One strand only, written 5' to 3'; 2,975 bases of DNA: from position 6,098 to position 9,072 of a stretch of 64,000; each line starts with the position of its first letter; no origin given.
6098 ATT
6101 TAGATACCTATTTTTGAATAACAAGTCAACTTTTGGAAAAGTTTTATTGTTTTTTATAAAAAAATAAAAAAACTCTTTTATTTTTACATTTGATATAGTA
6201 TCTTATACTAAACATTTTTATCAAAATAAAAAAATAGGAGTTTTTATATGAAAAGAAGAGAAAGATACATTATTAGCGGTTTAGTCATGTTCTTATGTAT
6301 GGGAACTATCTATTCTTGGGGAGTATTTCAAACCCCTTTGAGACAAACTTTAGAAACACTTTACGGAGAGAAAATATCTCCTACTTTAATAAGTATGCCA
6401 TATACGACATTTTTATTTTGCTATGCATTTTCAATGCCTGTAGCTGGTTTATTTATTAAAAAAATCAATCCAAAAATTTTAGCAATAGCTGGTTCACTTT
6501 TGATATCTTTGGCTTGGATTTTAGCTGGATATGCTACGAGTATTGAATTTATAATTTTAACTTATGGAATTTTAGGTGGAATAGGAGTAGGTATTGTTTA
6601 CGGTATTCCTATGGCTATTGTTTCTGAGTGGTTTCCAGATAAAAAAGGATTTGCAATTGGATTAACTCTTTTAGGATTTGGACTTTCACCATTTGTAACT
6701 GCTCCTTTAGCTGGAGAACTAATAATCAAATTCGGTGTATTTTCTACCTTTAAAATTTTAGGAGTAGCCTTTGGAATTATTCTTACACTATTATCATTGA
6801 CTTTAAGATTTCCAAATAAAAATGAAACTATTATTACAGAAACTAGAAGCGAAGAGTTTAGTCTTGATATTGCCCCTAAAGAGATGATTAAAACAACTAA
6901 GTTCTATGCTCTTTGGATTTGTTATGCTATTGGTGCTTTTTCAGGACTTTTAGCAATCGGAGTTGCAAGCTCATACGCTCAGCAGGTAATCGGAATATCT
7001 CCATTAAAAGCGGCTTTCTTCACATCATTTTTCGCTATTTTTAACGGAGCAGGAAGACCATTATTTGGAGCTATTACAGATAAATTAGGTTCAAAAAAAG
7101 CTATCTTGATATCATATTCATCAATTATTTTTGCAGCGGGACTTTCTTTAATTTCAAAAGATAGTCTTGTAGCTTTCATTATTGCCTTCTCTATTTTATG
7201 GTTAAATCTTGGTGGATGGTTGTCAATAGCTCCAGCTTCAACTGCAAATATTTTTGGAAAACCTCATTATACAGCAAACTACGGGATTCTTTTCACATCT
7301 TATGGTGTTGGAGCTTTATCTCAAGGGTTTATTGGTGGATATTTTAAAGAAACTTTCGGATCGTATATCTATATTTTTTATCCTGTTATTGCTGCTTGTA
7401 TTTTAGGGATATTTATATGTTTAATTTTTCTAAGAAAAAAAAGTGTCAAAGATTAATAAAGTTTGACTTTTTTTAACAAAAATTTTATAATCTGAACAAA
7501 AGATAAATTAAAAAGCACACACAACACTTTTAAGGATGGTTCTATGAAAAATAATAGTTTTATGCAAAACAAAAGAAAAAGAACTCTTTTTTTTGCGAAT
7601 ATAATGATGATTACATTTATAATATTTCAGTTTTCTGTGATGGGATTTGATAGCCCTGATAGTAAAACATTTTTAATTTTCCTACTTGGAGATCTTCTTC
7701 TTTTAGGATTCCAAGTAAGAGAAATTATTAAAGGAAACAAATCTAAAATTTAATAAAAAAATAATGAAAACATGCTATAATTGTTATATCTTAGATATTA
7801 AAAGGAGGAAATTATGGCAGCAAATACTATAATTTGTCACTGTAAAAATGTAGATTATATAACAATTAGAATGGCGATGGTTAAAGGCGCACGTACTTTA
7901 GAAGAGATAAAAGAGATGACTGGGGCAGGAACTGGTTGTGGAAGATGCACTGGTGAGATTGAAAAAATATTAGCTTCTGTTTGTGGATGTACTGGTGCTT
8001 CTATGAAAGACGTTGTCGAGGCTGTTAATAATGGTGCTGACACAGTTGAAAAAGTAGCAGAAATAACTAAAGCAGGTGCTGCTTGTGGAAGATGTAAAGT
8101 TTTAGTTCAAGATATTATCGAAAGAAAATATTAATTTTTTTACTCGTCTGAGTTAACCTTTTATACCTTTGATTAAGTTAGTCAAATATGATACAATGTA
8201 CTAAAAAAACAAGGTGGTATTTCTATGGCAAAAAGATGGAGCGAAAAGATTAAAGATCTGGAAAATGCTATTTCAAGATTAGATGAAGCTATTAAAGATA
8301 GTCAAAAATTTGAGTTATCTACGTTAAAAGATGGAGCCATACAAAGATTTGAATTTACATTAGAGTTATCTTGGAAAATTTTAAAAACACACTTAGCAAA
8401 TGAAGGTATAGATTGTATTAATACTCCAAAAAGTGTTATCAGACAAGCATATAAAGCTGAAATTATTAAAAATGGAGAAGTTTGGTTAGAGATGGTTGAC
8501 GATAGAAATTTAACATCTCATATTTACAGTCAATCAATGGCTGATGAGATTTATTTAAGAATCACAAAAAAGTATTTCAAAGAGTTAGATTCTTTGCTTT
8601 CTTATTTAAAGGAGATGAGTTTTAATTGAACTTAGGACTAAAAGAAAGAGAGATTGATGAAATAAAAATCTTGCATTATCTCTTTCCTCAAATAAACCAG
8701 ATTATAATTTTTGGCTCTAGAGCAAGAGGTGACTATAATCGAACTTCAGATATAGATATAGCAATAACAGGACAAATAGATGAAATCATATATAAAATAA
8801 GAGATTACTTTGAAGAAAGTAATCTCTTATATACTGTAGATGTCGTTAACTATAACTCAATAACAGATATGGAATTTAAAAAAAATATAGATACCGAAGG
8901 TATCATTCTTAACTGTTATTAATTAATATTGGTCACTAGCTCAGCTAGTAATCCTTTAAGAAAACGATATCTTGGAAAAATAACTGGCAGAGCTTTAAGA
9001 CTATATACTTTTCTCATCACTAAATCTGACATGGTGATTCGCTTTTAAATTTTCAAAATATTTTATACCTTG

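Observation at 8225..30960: About 22 kb AT-rich accessory/defence island with every cargo gene on the minus strand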

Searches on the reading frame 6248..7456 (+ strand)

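Call 7: search_protein_families(library=pfam, proteins=[window:6248-7456:+], max_evalue=0.01)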
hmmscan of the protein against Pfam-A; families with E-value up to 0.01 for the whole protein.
window:6248-7456:+ (402 aa): 1 family
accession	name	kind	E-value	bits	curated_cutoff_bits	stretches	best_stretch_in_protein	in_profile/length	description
PF07690.21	MFS_1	-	9.2e-42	143.6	33.4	2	14-322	6-307/347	Major Facilitator Superfamily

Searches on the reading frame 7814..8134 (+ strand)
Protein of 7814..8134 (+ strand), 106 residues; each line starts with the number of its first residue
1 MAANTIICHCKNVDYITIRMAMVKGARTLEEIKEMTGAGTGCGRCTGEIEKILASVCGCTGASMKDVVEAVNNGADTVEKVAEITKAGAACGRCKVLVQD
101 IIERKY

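Call 7: search_protein_families(library=pfam, proteins=[window:7814-8134:+], max_evalue=0.01)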
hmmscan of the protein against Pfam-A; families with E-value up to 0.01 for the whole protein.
window:7814-8134:+ (106 aa): 2 families
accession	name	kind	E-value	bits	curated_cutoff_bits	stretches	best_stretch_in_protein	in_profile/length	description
PF04324.20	Fer2_BFD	-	1.9e-28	99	26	2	6-54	1-49/50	BFD-like [2Fe-2S] binding domain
PF17806.6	SO_alpha_A3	-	0.00059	20.5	23.1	0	10-42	9-41/87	Sarcosine oxidase A3 domain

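Call 10: find_encoding_contigs(protein=window:7814-8134:+, flank=10000, max_places=10)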
Protein window:7814-8134:+ (106 aa): 23 contigs read that carry it; 10 places shown.
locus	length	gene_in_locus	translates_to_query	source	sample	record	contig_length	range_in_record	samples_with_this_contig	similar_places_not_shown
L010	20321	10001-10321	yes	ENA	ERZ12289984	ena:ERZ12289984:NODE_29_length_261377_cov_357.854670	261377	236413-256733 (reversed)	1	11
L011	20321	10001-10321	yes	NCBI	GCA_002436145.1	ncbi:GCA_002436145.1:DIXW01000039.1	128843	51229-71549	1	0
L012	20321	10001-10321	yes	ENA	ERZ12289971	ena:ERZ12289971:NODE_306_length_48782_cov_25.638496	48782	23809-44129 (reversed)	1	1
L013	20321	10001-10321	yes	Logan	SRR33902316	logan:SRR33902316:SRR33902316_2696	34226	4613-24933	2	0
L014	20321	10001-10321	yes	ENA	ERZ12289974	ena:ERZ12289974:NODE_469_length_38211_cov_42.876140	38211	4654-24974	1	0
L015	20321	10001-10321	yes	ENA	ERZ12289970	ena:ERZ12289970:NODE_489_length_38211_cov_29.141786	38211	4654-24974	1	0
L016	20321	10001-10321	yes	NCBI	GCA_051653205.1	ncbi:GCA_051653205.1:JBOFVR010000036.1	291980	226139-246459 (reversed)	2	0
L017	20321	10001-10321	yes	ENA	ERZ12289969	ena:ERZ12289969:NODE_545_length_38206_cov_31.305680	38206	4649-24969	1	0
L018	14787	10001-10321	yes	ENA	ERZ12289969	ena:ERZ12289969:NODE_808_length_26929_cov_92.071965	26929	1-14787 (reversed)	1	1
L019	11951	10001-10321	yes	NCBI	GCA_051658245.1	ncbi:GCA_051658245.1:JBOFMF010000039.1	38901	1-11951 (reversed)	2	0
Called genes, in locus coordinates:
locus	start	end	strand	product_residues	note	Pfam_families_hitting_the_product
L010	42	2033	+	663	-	PF00359:PTS_EIIA_2, PF02302:PTS_IIB, PF25554:PTS_EIIB_BC_N, PF02378:PTS_EIIC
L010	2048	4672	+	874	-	PF01074:Glyco_hydro_38N, PF09261:Alpha-mann_mid, PF07748:Glyco_hydro_38C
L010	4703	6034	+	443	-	PF02378:PTS_EIIC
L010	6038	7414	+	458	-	PF00232:Glyco_hydro_1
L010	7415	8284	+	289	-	PF00480:ROK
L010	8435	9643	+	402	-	PF07690:MFS_1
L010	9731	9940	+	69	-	-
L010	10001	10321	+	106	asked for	PF04324:Fer2_BFD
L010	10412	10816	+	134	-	PF08780:NTase_sub_bind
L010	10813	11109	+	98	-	PF01909:NTP_transf_2, PF18765:Polbeta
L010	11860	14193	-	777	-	PF19778:RE_endonuc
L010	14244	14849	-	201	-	PF04851:ResIII, PF00270:DEAD (weak)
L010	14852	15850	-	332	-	PF17761:DUF1016_N, PF06250:YhcG_C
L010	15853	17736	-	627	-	PF01555:N6_N4_Mtase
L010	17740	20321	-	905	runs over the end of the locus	PF13289:SIR2_2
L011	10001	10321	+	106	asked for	PF04324:Fer2_BFD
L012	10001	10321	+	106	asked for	PF04324:Fer2_BFD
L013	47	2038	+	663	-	PF00359:PTS_EIIA_2, PF02302:PTS_IIB, PF25554:PTS_EIIB_BC_N, PF02378:PTS_EIIC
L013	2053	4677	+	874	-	PF01074:Glyco_hydro_38N, PF09261:Alpha-mann_mid, PF07748:Glyco_hydro_38C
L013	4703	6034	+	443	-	PF02378:PTS_EIIC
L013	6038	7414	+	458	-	PF00232:Glyco_hydro_1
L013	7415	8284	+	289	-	PF00480:ROK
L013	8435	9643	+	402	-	PF07690:MFS_1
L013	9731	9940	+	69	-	-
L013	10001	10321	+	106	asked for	PF04324:Fer2_BFD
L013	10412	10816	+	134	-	PF08780:NTase_sub_bind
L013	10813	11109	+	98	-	PF01909:NTP_transf_2, PF18765:Polbeta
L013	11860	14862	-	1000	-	PF04851:ResIII, PF00270:DEAD, PF19778:RE_endonuc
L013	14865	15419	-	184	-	PF17761:DUF1016_N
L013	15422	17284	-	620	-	PF01555:N6_N4_Mtase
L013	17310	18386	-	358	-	-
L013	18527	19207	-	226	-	PF14335:DUF4391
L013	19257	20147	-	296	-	PF02463:SMC_N, PF13175:AAA_15, PF13476:AAA_23 (weak), PF00005:ABC_tran (weak), PF13173:AAA_14 (faint), PF13304:AAA_21 (weak), PF13175:AAA_15, PF13304:AAA_21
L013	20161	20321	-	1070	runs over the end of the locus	PF00176:SNF2-rel_dom, PF00270:DEAD (faint), PF04851:ResIII, PF00271:Helicase_C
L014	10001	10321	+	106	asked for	PF04324:Fer2_BFD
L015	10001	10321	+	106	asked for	PF04324:Fer2_BFD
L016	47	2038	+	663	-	PF00359:PTS_EIIA_2, PF02302:PTS_IIB, PF25554:PTS_EIIB_BC_N, PF02378:PTS_EIIC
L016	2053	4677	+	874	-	PF01074:Glyco_hydro_38N, PF09261:Alpha-mann_mid, PF07748:Glyco_hydro_38C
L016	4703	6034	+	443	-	PF02378:PTS_EIIC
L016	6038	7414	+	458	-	PF00232:Glyco_hydro_1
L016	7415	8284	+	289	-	PF00480:ROK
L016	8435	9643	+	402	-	PF07690:MFS_1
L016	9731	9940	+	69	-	-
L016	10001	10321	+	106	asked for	PF04324:Fer2_BFD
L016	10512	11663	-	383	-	PF00155:Aminotran_1_2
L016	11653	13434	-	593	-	PF08220:HTH_DeoR (faint), PF05043:Mga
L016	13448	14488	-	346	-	PF27529:AMPT (weak), PF05343:Peptidase_M42, PF01546:Peptidase_M20 (weak), PF04389:Peptidase_M28 (weak)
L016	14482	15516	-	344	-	PF01321:Creatinase_N, PF00557:Peptidase_M24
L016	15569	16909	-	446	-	PF02378:PTS_EIIC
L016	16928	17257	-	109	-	PF02302:PTS_IIB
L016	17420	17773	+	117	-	PF02255:PTS_IIA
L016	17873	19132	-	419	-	PF07969:Amidohydro_3, PF01979:Amidohydro_1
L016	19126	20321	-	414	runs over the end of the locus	PF02133:Transp_cyt_pur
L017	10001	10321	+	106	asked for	PF04324:Fer2_BFD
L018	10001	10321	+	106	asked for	PF04324:Fer2_BFD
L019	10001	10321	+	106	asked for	PF04324:Fer2_BFD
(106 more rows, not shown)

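Call 26: search_protein_families(library=ncbifam, proteins=[L013:11860-14862:-, L013:17310-18401:-], max_evalue=0.001)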
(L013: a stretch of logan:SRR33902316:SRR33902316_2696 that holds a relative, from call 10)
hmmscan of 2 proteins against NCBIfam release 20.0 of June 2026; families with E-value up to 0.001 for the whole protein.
L013:11860-14862:- (1000 aa): 2 families
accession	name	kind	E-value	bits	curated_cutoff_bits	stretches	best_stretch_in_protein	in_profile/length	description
NF012027.0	PRK15483.1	equivalog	2.3e-95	320.4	564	1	1-992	1-971/986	type III restriction-modification system endonuclease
NF046055.1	restr_BPTD_3080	equivalog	3.1e-11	42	800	0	873-964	839-930/970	BPTD_3080 family restriction endonuclease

L013:17310-18401:- (363 aa): 0 families

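Call 59: search_protein_families(library=pfam, proteins=[L013:17310-18401:-], max_evalue=0.01)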
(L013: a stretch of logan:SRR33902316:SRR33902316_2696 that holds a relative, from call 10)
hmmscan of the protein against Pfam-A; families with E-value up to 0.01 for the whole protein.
L013:17310-18401:- (363 aa): 0 families

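Call 60: search_protein_families(library=padloc, proteins=[L013:17310-18401:-], max_evalue=0.001)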
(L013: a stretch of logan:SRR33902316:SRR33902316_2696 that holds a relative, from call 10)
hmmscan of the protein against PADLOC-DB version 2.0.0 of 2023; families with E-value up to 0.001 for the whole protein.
L013:17310-18401:- (363 aa): 0 families

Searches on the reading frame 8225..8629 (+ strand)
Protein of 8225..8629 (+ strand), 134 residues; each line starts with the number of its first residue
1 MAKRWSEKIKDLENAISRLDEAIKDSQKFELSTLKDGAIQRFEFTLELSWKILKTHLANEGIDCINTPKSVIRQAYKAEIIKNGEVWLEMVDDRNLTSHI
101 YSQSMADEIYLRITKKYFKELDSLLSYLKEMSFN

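Call 5: search_protein_families(library=pfam, proteins=[window:8225-8629:+], max_evalue=0.01)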
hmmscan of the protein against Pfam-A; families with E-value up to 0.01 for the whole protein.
window:8225-8629:+ (134 aa): 2 families
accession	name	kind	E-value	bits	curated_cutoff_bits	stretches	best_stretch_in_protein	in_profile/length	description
PF08780.16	NTase_sub_bind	-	8.4e-38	129.6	31.8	1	8-129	2-125/126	Nucleotidyltransferase substrate binding protein like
PF01934.22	HepT-like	-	0.0026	17.9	23.5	1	13-123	2-115/120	Ribonuclease HepT-like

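Call 6: search_protein_families(library=padloc, proteins=[window:8225-8629:+], max_evalue=0.01)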
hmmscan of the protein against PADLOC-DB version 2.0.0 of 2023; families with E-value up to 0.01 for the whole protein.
window:8225-8629:+ (134 aa): 0 families

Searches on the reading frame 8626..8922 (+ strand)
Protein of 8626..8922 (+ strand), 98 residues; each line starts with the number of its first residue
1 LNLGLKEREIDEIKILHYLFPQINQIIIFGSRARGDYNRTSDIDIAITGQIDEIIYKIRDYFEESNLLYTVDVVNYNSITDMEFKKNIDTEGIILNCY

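Call 5: search_protein_families(library=pfam, proteins=[window:8626-8922:+], max_evalue=0.01)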
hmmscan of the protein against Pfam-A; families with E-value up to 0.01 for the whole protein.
window:8626-8922:+ (98 aa): 3 families
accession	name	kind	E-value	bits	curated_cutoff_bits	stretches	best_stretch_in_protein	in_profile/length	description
PF18765.7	Polbeta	-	1.1e-14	54.8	26.9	1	20-96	10-88/93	Polymerase beta, Nucleotidyltransferase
PF01909.29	NTP_transf_2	-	6.3e-12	46.2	21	1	15-91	7-89/93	Nucleotidyltransferase domain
PF22600.2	MTPAP-like_central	-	0.0071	16.9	27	1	14-51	31-67/139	Poly(A) RNA polymerase, mitochondrial-like, central palm domain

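Call 6: search_protein_families(library=padloc, proteins=[window:8626-8922:+], max_evalue=0.01)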
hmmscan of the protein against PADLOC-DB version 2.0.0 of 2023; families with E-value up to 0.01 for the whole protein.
window:8626-8922:+ (98 aa): 10 families
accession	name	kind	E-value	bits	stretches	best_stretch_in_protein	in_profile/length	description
PDLC04903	PDC-S09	-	1.5e-09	36.1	1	22-48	25-51/108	-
PDLC04906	PDC-S09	-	3e-09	35.2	1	22-92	23-95/98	-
PDLC04907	PDC-S09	-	2.3e-08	32.1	1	22-48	26-52/114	-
PDLC03138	Specificity_I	-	4.3e-08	30.6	1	15-89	15-90/485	Type I specificity subunit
PDLC04904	PDC-S09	-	8.6e-08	30.3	1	22-93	24-96/104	-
PDLC04902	PDC-S09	-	1.9e-07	29.3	1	22-89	20-89/97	-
PDLC04905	PDC-S09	-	2.2e-06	25.9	1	22-90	20-93/101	-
PDLC04368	PDC-M05A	-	3.1e-06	25.2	1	15-87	99-169/201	-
PDLC04369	PDC-M05A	-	9.7e-05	20.1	1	19-54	99-135/201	-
PDLC04778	PDC-M70A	-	0.00041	17.8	1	15-53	39-79/355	-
